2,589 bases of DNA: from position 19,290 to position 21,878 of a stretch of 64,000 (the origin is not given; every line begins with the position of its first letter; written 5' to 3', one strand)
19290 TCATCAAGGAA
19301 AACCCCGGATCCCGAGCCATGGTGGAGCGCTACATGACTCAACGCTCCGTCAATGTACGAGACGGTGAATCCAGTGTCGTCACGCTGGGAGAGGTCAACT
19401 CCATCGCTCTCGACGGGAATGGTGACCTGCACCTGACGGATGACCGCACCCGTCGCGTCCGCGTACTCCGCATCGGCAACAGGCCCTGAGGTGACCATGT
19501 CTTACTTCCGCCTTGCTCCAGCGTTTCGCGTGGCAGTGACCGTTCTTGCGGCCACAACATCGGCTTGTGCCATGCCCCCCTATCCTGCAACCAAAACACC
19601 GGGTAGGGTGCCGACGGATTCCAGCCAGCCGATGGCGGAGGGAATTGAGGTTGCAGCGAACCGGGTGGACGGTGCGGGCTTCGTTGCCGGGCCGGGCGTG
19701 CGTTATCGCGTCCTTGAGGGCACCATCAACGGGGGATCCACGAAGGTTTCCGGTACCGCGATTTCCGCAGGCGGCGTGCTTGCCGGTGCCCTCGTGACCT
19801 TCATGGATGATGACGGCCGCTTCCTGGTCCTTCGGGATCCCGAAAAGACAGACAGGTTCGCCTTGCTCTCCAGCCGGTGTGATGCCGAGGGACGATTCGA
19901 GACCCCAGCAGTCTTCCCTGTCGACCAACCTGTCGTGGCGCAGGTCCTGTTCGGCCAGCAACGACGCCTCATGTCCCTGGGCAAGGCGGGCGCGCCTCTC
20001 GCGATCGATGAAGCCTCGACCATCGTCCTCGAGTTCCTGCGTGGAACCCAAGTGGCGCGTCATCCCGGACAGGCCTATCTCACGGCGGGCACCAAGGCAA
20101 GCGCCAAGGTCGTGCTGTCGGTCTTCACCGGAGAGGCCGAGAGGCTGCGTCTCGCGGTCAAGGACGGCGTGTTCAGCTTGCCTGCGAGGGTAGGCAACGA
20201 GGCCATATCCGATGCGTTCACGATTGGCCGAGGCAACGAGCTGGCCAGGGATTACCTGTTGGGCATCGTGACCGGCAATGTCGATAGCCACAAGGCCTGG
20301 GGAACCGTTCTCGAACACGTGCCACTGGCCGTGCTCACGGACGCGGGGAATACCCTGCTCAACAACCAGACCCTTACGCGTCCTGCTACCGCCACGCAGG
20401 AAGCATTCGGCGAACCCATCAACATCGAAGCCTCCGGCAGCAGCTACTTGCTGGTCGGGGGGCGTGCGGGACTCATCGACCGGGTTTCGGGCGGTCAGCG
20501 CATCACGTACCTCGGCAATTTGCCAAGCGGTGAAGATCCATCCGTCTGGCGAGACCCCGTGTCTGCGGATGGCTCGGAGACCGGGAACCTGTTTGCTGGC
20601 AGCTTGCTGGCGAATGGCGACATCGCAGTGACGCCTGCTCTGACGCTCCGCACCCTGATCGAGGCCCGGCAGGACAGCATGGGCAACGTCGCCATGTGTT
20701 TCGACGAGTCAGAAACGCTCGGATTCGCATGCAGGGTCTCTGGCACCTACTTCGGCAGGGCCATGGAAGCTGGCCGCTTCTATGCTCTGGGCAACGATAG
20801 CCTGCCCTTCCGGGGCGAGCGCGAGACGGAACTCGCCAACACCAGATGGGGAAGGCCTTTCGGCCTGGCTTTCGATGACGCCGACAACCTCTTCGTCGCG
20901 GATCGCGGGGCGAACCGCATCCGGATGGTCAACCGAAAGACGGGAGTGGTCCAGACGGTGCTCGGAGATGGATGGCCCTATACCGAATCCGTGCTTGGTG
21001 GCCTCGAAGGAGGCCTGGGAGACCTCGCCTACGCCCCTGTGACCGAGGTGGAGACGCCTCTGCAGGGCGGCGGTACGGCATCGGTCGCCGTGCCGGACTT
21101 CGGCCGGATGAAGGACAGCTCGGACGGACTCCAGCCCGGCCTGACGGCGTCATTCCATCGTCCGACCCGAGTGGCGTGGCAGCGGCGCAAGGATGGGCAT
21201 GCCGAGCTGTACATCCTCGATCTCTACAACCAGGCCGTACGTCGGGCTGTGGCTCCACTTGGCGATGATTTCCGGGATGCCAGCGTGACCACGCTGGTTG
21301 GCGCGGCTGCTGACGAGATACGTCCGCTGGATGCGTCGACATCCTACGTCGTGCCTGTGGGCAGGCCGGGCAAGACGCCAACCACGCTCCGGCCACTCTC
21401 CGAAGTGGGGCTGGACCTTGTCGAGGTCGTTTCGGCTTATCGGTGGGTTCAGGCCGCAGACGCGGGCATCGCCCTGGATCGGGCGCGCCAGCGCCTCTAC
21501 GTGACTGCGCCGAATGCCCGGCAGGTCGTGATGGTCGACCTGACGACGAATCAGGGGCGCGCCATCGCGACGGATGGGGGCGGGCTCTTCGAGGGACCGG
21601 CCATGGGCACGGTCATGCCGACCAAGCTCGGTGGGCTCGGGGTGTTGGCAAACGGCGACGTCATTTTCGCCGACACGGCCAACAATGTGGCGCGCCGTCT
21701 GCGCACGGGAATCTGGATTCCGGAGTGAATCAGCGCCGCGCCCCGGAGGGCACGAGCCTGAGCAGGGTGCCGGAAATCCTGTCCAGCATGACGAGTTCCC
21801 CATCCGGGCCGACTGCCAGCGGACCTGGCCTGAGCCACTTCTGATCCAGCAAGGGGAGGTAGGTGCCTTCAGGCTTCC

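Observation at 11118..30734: Candidate undescribed system: kinase/c-di-GMP megaprotein + five-member surface-lipoprotein array + TPR/pseudo-histidine-kinase pair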

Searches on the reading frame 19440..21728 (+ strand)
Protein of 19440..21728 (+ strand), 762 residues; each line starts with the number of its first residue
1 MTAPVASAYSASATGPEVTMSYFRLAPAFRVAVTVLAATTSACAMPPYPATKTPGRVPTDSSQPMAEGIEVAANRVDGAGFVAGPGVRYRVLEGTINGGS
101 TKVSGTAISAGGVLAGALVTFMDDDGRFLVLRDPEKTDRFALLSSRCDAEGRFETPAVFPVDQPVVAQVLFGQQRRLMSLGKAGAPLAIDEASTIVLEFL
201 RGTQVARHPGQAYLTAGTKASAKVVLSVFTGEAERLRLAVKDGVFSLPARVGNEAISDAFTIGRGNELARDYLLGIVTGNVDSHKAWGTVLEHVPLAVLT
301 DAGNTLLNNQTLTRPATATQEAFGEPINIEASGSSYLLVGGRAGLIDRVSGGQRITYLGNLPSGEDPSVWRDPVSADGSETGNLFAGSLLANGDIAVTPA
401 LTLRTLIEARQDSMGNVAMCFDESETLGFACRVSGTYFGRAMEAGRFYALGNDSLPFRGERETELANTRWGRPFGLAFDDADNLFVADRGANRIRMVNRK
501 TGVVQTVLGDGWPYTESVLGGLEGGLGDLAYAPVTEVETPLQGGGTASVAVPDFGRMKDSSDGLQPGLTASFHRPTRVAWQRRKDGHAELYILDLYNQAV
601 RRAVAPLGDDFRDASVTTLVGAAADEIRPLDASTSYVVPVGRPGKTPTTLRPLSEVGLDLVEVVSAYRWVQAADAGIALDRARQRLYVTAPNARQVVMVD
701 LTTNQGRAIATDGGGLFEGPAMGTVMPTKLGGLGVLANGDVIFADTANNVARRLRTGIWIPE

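Call 4: search_protein_families(library=pfam, proteins=[window:19440-21728:+], max_evalue=0.01)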
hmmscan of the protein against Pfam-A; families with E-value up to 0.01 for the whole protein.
window:19440-21728:+ (762 aa): 1 family
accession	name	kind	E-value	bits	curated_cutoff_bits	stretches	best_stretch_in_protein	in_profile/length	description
PF01436.27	NHL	-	0.0063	16.9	20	0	473-495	4-26/28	NHL repeat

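Call 7: search_protein_families(library=ncbifam, proteins=[window:19494-21728:+], max_evalue=0.01)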
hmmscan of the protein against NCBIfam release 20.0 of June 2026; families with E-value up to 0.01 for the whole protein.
window:19494-21728:+ (744 aa): 0 families

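Call 30: search_protein_families(library=pfam, proteins=[window:19494-21728:+], max_evalue=10)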
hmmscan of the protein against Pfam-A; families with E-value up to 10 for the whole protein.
window:19494-21728:+ (744 aa): 1 family
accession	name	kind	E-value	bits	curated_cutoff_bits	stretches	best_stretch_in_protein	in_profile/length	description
PF01436.27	NHL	-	0.0056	17.1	20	1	455-477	4-26/28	NHL repeat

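Call 34: find_homologous_proteins(query=A2, max_evalue=0.001)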
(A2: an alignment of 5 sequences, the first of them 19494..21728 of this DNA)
Query A2 (5 sequences) (744 aa, profile of the alignment): 29 proteins with E <= 0.001 among 8000 candidates.
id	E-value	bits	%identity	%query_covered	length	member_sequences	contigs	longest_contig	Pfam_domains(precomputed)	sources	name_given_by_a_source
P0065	0.0e+0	1257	69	99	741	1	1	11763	PF01436.28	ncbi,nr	ncbi:MAG: hypothetical protein VKP57_03525 [Candidatus Sericytochromatia bacterium]|nr:hypothetical 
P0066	0.0e+0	1235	93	100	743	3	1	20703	-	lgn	-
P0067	0.0e+0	1215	60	95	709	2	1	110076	PF01436.28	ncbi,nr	ncbi:MAG: hypothetical protein VKO21_05380 [Candidatus Sericytochromatia bacterium]|nr:hypothetical 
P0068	0.0e+0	1202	72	99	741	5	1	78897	-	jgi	-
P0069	8.1e-269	912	75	71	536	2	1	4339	-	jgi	jgi:hypothetical protein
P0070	7.2e-152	525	32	91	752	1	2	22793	PF01436.28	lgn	-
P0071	2.2e-45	173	37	9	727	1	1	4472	PF01731.27,PF13449.13,PF22807.3,PF24684.2,PF01436.28,PF25021.2,PF06739.18,PF08450.19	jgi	jgi:sugar lactone lactonase YvrE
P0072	1.6e-43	167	37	7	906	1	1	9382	PF05787.20,PF06977.18,PF22807.3,PF02393.22,PF24684.2,PF01436.28,PF25021.2,PF06739.18,PF08450.19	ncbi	-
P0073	3.4e-42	163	30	21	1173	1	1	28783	PF05787.20,PF13449.13,PF22807.3,PF24684.2,PF01436.28,PF25021.2,PF06739.18,PF08450.19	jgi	jgi:sugar lactone lactonase YvrE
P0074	3.8e-29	120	53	5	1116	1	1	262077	PF16640.12,PF01436.28,PF25021.2,PF06739.18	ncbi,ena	-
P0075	9.0e-22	95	30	18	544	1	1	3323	PF01436.28,PF25021.2,PF08450.19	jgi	-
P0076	2.8e-21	94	26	18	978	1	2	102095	PF00801.27,PF13585.13,PF01731.27,PF01436.28,PF19081.7,PF25021.2,PF18911.7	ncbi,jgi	jgi:gliding motility-associated-like protein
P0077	7.3e-20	89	27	20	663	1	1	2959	PF13449.13,PF24684.2,PF01436.28,PF25021.2,PF06739.18,PF08450.19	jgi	jgi:hypothetical protein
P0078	4.8e-19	86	37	9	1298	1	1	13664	PF18657.7,PF16640.12,PF01436.28,PF25021.2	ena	-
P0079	2.3e-18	84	28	20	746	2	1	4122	PF13449.13,PF24684.2,PF01436.28,PF25021.2,PF06739.18,PF08450.19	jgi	jgi:hypothetical protein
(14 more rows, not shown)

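Call 35: find_encoding_contigs(protein=P0068, flank=10000, max_places=2)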
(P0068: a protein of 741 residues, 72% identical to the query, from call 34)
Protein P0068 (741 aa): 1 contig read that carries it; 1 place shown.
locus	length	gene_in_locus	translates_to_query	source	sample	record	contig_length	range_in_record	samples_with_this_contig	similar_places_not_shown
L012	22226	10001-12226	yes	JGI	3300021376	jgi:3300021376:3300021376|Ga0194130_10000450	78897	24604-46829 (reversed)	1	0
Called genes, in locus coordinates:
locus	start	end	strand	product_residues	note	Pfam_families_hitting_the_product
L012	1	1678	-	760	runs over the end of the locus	-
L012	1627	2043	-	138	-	-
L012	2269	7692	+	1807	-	PF00069:Pkinase, PF07714:PK_Tyr_Ser-Thr, PF13191:AAA_16, PF01590:GAF, PF13185:GAF_2, PF13492:GAF_3, PF01590:GAF, PF00990:GGDEF, +2 more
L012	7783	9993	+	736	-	PF01436:NHL (faint)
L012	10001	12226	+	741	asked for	-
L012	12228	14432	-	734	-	PF13620:CarboxypepD_reg (faint)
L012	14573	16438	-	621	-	PF13620:CarboxypepD_reg (weak)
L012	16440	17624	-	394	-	PF01436:NHL (faint), PF24684:Vgb_lyase (faint)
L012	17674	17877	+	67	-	-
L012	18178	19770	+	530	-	PF00515:TPR_1 (faint), PF13181:TPR_8 (faint), PF17874:TPR_MalT (weak), PF13374:TPR_10 (weak), PF13424:TPR_12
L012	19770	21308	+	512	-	-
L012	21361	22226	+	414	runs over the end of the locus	PF06838:Met_gamma_lyase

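Call 36: find_encoding_contigs(protein=P0070, flank=10000, max_places=2)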
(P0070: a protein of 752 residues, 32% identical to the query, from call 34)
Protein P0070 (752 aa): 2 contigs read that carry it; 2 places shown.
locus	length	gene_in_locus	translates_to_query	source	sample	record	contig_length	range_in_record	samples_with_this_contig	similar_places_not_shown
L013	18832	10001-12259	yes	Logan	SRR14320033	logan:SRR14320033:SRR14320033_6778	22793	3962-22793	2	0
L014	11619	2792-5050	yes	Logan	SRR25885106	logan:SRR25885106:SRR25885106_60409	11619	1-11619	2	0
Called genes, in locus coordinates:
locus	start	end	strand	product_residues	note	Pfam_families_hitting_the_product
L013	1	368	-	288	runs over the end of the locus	-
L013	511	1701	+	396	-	-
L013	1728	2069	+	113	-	-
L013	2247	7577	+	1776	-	PF00069:Pkinase, PF03109:ABC1 (weak), PF07714:PK_Tyr_Ser-Thr, PF13191:AAA_16, PF13424:TPR_12, PF01590:GAF, PF13185:GAF_2, PF00990:GGDEF, +7 more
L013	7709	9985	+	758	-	PF25021:TEN_NHL (faint), PF01436:NHL (faint)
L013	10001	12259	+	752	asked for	PF01436:NHL (weak)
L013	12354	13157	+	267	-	-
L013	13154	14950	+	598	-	-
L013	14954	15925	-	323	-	-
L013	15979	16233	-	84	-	-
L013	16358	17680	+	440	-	PF01180:DHO_dh, PF01207:Dus (weak), PF12797:Fer4_2 (faint), PF12838:Fer4_7 (weak), PF13237:Fer4_10 (faint), PF14697:Fer4_21, PF00037:Fer4 (weak)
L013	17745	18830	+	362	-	?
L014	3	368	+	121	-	?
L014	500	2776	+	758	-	PF25021:TEN_NHL (faint), PF01436:NHL (faint)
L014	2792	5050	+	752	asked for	PF01436:NHL (weak)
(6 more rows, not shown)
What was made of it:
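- LpB-like proteins are very rare, and every one with enough context lies two genes after a giant-gene orthologue (calls 34-36). Every LpB homologue with context lies next to a giant-gene orthologue (calls 34-36).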

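Call 49: predict_structure(alignment_id=A3)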
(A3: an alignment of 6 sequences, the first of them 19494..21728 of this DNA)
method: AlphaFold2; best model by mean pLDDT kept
length: 744 residues; sequences in the alignment: 6
mean_pLDDT: 44.8   pTM: 0.43
mean pLDDT of the five models: 44.8, 43.5, 43.4, 43.4, 38.1
residues with pLDDT >= 90: 4; 70-90: 92; 50-70: 190; < 50: 458
segments of 3 or more residues with pLDDT < 50: 1-142, 151-156, 189-204, 259-261, 263-267, 270-388, 438-441, 492-555, 603-656, 694-713, 727-734, 739-744
pLDDT, mean of each block of 10 residues (from residue 1): 25 23 25 26 24 24 24 31 42 36 37 34 31 31 52 51 57 70 55 35 52 73 68 59 55 53 49 40 30 29 26 23 26 26 25 29 26 25 37 60 57 64 59 57 66 71 85 74 81 38 31 32 31 32 32 56 77 68 69 64 39 27 25 27 34 54 76 59 64 43 33 55 50 48 30
secondary structure, 60 per line:
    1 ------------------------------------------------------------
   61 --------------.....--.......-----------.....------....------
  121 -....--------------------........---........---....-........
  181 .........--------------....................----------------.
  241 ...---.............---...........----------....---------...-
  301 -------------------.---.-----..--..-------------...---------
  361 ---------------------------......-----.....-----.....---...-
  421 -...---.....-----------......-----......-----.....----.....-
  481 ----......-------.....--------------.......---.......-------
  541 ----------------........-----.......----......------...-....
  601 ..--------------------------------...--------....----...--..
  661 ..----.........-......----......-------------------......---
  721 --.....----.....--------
elements in order (helices of 4 or more, strands of 3 or more residues): E75-79 E82-88 E100-104 E111-114 E122-125 E146-153 E157-164 E168-171 H173-189 H204-223 H247-259 H263-273 H284-287 E388-393 E399-403 E409-413 E417-419 E422-424 E428-432 E444-446 E455-460 E466-470 E475-479 E485-490 H498-502 E517-523 E527-533 E557-564 E570-576 E581-586 E597-602 H646-649 E659-662 E667-672 E677-682 E687-692 E712-717 E723-727 E732-736
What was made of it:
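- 19497..21728 (+): LpB: lipoprotein (TSAC) with an N-terminal beta-rich region, a helical region and an NHL propeller. It is the second gene of the conserved pair. The AF2 model was poor (call 49).
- The LpB structural model was poor (call 49), and LpD is unresolved.
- Tried and rejected: The AlphaFold model of LpB from a 6-sequence alignment was too poor to search with (pLDDT 44.8, call 49).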

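Call 50: search_solved_structures(query=A2, max_evalue=1)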
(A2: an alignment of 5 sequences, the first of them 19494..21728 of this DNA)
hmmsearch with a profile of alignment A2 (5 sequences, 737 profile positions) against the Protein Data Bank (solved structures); distinct sequences matched with E-value up to 1: 65 (the best 60 are shown).
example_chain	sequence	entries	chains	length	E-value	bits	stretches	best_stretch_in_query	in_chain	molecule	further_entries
3wwa_A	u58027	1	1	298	1.7e-26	95.9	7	437-484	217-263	Pizza7H protein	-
7zpz_A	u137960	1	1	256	1.4e-23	86.3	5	437-484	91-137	Pizza6-TSR-TSH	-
3ww9_A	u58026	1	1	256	1.8e-23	85.9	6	437-484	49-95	pizza6 protein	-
7zph_A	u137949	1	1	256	4.6e-23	84.6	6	437-484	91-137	Pizza6-TNK-RSH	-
6f0t_A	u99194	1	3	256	7.2e-23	83.9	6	437-484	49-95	Pizza6-SFW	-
6rej_A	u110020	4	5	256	8.2e-23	83.7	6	437-484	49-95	Pizza6-SH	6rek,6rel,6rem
6qsd_A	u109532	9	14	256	1e-22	83.4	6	437-484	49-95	Pizza6S | Pizza6-S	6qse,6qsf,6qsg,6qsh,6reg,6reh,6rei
6ren_A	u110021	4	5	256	3.9e-22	81.5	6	438-484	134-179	3fPizza6-SH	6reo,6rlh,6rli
7zq2_A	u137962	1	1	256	5.8e-22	80.9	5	437-484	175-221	Pizza6-RSH-TSH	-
7zpw_A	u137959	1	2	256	1.6e-21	79.4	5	437-484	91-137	Pizza6-TSK-TSH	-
7zqg_A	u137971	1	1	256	2.8e-21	78.7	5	437-484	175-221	Pizza6-KSH-TSH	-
7zcj_A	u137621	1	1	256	3.2e-21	78.5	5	437-484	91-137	Pizza6-TNH-TSH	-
6f0s_A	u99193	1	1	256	1.3e-20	76.5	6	437-484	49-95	Pizza6-SYW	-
6f0q_A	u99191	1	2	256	1.7e-18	69.5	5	437-484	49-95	Pizza6-AYW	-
6i3b_A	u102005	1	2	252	1.9e-18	69.3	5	437-484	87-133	cPizza6-AYW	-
1rwi_B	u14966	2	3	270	2.6e-12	49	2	446-484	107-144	Serine/threonine-protein kinase pknD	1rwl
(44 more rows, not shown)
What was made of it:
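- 19497..21728 (+): Profile versus PDB hits NHL propellers down to E 1.7e-26 (call 50).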

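Call 66: find_related_loci(query=A2, collection=metagenome_contigs, flank=10000)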
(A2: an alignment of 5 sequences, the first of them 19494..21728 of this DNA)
Query A2 (744 aa) in metagenome_contigs; peptide patterns used: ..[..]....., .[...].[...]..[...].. (x = any residue, [..] = any of these).
145 stretches matched a pattern; 3 encode a relative of the query (tblastn E <= 1e-3); 3 distinct loci.
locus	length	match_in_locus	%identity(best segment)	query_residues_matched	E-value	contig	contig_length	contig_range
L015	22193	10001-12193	72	12-744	0e+0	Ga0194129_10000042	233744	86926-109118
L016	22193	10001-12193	72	12-744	0e+0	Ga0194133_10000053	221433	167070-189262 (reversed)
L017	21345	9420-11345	32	81-737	8e-74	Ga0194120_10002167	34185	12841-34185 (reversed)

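Call 81: search_protein_families(library=padloc, proteins=[window:19494-21728:+], max_evalue=0.001)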
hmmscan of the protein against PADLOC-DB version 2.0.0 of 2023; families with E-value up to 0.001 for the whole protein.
window:19494-21728:+ (744 aa): 0 families
